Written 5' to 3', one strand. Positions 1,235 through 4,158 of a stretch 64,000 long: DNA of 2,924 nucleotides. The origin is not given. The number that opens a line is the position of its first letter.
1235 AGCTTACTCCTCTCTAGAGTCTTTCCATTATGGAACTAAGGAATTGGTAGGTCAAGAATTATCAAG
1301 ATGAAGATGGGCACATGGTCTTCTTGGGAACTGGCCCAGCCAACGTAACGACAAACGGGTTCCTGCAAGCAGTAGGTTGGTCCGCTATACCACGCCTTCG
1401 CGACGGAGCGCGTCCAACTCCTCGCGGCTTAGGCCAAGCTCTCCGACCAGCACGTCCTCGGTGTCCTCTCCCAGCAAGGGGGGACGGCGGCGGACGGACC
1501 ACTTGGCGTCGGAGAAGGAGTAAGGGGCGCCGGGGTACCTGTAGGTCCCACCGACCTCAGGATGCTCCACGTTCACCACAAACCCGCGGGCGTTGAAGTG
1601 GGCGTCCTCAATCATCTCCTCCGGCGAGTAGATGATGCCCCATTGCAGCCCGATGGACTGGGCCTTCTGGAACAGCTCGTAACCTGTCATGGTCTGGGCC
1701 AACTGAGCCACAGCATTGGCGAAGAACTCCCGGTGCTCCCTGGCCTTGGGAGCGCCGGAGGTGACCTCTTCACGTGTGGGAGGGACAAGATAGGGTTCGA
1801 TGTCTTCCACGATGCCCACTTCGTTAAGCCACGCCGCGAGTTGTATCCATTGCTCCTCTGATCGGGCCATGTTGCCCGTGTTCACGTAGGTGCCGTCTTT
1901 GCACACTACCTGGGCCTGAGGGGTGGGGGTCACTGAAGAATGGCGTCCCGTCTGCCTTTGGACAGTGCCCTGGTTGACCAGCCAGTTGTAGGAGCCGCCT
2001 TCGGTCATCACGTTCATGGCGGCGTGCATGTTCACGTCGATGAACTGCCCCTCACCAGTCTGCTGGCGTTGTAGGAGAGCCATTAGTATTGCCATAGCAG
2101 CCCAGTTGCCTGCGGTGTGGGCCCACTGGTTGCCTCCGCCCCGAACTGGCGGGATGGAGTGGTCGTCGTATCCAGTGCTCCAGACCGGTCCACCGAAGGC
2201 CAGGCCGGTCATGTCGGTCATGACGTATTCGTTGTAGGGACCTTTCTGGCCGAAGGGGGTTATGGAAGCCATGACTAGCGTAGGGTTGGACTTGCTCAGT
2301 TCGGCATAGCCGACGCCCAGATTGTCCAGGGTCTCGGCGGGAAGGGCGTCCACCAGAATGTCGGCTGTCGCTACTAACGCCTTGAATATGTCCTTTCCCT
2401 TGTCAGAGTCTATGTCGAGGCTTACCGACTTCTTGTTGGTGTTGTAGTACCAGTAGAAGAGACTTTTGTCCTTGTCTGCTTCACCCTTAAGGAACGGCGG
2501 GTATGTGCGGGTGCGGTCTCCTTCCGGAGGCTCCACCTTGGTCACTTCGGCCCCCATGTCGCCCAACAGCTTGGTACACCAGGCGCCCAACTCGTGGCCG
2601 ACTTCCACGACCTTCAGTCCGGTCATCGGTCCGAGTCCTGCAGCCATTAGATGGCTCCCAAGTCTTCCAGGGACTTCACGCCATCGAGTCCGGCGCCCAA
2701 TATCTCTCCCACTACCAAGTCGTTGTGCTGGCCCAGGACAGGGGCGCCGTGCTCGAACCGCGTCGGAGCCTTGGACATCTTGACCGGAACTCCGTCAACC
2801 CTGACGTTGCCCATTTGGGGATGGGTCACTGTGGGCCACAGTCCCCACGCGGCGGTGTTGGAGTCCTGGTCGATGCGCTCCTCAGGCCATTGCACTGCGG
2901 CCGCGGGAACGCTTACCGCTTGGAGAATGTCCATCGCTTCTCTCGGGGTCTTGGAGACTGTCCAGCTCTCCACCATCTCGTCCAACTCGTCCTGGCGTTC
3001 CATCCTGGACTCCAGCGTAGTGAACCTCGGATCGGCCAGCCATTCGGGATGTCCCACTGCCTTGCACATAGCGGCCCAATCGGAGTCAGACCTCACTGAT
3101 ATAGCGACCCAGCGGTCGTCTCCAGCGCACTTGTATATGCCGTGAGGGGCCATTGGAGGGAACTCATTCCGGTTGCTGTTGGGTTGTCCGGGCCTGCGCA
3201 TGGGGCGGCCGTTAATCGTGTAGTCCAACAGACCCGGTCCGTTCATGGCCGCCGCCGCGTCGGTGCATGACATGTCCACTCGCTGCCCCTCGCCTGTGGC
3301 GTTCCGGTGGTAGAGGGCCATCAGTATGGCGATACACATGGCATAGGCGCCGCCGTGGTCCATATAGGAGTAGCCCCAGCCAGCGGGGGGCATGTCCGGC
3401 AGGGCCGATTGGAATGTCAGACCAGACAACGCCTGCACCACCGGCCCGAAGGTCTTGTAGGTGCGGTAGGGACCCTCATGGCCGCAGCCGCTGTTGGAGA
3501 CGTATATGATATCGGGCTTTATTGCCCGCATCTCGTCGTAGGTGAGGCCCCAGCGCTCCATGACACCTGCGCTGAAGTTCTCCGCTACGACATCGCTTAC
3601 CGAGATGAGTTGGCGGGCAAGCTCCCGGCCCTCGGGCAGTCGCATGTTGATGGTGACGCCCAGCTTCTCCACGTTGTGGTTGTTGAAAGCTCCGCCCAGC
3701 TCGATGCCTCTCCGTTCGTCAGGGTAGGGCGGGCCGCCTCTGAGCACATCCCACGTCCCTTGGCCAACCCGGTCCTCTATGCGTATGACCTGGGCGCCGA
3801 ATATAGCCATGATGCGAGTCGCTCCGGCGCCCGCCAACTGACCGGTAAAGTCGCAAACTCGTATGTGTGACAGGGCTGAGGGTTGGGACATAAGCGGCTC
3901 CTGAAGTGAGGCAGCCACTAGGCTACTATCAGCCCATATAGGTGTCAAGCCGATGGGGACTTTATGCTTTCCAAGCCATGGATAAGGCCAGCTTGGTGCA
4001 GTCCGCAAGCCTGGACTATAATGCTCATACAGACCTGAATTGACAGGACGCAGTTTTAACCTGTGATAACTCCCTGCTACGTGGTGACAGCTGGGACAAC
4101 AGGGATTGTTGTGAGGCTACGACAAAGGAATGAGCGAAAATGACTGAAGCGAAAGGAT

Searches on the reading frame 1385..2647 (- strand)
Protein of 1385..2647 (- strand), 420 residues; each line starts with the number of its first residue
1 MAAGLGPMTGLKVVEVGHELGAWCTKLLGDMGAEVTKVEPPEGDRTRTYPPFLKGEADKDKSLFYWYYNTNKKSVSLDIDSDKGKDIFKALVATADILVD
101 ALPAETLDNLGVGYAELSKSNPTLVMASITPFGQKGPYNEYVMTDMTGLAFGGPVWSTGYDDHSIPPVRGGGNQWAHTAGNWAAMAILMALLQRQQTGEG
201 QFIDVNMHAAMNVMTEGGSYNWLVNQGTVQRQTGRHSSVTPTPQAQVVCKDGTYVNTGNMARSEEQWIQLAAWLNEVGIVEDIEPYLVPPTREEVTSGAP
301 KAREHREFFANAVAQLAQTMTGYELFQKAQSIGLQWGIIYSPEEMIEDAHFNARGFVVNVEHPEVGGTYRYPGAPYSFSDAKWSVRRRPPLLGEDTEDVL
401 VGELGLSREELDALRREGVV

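Call 83: search_protein_families(library=pfam, proteins=[window:1385-2647:-], max_evalue=0.00001)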
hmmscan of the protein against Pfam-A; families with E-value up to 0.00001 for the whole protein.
window:1385-2647:- (420 aa): 1 family
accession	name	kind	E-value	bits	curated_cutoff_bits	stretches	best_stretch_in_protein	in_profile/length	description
PF02515.22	CoA_transf_3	-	7.7e-79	265.9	23.3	1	9-396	2-366/366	CoA-transferase family III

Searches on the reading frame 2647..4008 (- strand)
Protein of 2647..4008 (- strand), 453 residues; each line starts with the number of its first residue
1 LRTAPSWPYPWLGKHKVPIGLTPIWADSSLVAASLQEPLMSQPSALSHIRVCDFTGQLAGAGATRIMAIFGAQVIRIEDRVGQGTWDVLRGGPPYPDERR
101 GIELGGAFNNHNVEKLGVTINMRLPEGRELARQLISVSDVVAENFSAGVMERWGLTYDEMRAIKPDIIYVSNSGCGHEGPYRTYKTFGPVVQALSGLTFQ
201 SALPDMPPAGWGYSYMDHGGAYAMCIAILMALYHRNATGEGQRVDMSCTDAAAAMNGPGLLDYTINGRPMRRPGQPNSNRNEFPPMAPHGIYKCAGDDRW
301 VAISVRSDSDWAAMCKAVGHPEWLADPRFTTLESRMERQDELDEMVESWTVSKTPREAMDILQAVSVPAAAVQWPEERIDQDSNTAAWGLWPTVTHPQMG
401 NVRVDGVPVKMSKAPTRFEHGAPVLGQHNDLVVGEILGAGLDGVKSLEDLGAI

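Call 83: search_protein_families(library=pfam, proteins=[window:2647-4008:-], max_evalue=0.00001)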
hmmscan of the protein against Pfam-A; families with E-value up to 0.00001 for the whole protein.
window:2647-4008:- (453 aa): 1 family
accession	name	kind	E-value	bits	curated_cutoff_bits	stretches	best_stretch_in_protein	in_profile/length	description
PF02515.22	CoA_transf_3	-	1.7e-100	337.2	23.3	1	46-429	1-366/366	CoA-transferase family III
